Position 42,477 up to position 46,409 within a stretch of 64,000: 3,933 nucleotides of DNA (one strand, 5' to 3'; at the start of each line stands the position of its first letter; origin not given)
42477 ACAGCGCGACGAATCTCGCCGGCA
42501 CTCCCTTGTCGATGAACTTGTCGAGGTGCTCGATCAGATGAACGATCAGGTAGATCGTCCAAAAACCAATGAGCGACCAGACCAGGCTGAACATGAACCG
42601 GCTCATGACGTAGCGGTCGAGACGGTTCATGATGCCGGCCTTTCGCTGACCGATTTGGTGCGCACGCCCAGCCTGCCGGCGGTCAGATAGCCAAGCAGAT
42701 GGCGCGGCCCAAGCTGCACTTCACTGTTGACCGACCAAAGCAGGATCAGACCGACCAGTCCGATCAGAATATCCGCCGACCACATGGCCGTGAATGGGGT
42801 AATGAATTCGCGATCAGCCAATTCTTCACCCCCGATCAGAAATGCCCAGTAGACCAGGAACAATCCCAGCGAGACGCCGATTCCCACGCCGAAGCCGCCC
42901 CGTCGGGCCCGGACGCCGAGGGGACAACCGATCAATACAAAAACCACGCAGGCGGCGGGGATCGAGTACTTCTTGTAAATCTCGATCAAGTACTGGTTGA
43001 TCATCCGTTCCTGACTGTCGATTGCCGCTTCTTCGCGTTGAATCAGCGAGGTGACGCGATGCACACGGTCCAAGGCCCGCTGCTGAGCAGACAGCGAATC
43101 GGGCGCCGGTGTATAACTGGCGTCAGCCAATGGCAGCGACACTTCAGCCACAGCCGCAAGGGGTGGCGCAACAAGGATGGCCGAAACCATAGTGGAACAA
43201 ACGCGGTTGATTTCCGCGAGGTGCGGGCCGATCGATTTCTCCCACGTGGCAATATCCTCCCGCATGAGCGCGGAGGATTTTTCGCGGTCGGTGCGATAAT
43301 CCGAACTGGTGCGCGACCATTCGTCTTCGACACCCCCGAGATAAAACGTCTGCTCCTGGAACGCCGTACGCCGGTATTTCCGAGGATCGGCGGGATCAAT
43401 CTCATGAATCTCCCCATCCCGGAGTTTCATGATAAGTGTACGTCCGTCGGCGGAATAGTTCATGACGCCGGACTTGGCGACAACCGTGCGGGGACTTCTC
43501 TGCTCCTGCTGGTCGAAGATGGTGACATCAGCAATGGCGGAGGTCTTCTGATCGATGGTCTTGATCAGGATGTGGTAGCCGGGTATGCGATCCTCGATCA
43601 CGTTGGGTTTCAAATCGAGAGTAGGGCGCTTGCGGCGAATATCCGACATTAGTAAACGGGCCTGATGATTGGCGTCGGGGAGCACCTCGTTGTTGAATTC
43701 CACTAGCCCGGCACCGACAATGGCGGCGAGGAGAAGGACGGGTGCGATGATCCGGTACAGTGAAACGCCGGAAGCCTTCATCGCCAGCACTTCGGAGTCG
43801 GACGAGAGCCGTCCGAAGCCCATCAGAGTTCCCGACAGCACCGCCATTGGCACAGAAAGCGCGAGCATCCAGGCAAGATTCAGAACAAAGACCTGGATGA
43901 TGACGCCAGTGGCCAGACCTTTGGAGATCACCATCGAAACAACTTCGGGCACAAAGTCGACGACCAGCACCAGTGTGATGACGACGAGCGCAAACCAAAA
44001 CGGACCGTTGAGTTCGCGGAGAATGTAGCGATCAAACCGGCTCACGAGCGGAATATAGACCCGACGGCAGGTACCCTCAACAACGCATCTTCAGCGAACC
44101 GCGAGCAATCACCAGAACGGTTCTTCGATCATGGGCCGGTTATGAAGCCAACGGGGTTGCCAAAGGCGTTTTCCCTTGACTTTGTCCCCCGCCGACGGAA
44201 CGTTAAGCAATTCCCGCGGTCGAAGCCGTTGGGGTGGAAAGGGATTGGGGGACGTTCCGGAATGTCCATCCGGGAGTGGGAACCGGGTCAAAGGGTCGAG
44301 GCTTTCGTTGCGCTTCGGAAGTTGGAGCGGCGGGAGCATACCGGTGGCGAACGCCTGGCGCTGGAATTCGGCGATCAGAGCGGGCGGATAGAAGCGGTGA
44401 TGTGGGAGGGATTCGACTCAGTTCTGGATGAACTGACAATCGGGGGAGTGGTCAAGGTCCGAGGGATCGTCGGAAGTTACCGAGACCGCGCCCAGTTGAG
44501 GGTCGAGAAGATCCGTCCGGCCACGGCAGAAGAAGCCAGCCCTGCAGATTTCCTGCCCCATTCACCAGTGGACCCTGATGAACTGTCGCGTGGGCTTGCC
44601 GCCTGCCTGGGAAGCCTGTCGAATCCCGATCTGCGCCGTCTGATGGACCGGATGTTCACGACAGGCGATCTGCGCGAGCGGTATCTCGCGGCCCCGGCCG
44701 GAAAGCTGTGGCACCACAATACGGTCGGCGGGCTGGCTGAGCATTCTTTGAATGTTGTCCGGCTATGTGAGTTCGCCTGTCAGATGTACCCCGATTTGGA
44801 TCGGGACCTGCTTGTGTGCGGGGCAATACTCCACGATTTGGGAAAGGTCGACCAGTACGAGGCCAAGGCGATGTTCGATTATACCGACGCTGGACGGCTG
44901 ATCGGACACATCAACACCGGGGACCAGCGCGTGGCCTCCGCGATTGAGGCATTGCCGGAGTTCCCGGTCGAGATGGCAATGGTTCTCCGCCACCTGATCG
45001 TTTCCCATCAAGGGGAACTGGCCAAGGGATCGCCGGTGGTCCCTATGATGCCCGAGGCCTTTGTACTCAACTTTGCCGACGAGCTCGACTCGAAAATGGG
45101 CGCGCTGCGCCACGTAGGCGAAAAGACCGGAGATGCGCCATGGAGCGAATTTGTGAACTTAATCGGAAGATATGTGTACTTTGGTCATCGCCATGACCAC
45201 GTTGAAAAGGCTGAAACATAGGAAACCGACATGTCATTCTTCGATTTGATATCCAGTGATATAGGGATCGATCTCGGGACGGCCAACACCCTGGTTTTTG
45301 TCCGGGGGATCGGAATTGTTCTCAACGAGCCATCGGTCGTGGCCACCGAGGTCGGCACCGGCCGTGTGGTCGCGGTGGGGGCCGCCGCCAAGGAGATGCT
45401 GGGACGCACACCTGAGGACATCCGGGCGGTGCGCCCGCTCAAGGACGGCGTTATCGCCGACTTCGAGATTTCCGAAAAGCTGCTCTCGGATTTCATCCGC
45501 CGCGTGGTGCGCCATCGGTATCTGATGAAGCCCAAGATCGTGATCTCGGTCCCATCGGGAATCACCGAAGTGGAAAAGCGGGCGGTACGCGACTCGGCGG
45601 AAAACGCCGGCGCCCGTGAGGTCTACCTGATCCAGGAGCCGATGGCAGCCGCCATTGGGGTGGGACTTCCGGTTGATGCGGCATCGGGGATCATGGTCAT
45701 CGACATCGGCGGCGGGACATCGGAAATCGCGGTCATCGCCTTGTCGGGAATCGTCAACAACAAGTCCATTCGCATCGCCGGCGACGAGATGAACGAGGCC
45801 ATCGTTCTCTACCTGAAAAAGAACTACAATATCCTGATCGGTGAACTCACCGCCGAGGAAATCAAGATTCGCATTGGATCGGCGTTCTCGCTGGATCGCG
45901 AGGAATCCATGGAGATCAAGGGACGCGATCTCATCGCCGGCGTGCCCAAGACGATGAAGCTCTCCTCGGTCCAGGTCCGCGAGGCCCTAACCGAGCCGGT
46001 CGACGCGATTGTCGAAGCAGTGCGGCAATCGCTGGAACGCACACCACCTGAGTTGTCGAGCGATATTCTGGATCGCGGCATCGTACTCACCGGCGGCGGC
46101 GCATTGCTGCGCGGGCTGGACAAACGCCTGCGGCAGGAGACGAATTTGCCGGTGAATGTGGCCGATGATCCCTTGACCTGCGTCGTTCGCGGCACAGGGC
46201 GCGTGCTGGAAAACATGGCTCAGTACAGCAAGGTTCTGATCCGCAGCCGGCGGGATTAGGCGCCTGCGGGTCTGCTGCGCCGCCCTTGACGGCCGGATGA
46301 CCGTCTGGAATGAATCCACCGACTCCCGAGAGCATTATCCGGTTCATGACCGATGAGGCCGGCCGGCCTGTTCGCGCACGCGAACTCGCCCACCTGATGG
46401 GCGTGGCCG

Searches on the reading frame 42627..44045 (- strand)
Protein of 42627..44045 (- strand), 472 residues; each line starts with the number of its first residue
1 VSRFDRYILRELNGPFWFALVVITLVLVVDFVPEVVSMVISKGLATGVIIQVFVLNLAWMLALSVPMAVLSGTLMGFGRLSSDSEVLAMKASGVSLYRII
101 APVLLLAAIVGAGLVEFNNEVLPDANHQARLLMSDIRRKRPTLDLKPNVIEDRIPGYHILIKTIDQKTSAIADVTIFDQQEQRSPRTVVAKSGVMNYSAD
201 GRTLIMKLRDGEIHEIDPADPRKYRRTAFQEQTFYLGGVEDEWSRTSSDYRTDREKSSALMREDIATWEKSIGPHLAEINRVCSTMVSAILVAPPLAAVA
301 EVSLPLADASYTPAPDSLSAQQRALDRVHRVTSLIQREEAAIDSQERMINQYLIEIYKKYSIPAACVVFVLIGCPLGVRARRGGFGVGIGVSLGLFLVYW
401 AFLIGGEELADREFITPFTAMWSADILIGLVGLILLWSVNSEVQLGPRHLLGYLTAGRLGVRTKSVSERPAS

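Call 59: search_protein_families(library=pfam, proteins=[window:42627-44045:-], max_evalue=0.0001)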
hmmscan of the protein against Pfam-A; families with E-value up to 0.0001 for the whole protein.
window:42627-44045:- (472 aa): 1 family
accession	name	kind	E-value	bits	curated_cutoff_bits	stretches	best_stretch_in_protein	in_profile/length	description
PF03739.19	LptF_LptG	-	1.9e-78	264.4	27.9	1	6-437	1-352/353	Lipopolysaccharide export system permease LptF/LptG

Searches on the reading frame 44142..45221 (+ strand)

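Call 55: search_protein_families(library=pfam, proteins=[window:44142-45221:+], max_evalue=0.001)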
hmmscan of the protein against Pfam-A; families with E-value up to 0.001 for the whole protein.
window:44142-45221:+ (359 aa): 2 families
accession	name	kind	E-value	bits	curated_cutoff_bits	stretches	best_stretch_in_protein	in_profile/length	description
PF01966.28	HD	-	6.7e-11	42.9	22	1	199-316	2-114/116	HD domain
PF01336.31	tRNA_anti-codon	-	7.4e-09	35.9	27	1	66-126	12-74/75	OB-fold nucleic acid binding domain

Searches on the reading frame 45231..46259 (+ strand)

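Call 55: search_protein_families(library=pfam, proteins=[window:45231-46259:+], max_evalue=0.001)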
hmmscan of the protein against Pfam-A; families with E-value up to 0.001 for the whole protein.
window:45231-46259:+ (342 aa): 6 families
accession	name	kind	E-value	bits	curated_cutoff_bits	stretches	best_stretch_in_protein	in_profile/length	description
PF06723.19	MreB_Mbl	-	3.8e-145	483.3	27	1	9-332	2-325/327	MreB/Mbl protein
PF00022.25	Actin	-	4e-12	45.9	27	2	253-303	299-348/410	Actin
PF14450.12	FtsA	-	1.9e-11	44.8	31.8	1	155-312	1-111/127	Cell division protein FtsA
PF00012.26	HSP70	-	3.2e-11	42.6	20.6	1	101-199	134-238/599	Hsp70 protein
PF11104.14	PilM_2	-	6.4e-08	32.3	27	0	283-314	277-308/340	Type IV pilus assembly protein PilM;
PF25216.1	Volactin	-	4.2e-06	26.9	35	0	248-321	234-316/321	Volactin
